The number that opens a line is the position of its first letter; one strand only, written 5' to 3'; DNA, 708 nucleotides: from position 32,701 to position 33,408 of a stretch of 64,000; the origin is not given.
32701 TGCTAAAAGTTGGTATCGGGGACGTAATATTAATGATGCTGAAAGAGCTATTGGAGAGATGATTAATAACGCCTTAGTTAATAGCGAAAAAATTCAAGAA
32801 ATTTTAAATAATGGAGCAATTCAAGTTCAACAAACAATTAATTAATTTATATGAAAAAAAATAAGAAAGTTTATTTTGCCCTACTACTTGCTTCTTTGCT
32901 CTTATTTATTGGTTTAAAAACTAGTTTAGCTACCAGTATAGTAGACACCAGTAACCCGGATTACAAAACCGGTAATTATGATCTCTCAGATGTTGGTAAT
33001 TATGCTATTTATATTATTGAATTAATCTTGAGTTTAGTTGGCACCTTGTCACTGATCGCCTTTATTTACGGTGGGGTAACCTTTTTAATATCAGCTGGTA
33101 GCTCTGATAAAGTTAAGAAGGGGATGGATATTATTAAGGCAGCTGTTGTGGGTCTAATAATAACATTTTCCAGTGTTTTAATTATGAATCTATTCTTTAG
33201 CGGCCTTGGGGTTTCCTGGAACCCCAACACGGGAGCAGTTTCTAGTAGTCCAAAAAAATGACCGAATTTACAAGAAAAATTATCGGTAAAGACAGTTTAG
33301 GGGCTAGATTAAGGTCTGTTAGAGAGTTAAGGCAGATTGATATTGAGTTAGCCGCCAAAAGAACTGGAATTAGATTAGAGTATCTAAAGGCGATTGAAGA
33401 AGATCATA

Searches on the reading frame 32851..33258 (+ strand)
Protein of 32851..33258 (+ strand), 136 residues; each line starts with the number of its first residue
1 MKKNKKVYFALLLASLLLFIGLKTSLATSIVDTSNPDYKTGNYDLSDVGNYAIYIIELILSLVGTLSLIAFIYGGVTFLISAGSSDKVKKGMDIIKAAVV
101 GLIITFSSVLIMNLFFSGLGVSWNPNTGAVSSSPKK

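Call 68: search_protein_families(library=pfam, proteins=[window:32851-33258:+], max_evalue=0.01)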
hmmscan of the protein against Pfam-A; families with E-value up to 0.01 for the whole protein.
window:32851-33258:+ (136 aa): 2 families
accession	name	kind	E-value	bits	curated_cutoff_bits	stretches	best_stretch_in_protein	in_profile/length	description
PF18895.5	T4SS_pilin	-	4.7e-05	23.8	26.6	1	55-115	12-71/71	Type IV secretion system pilin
PF04085.20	MreC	-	0.0076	16.5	28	0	77-107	12-43/147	Rod shape-determining protein MreC, barrel core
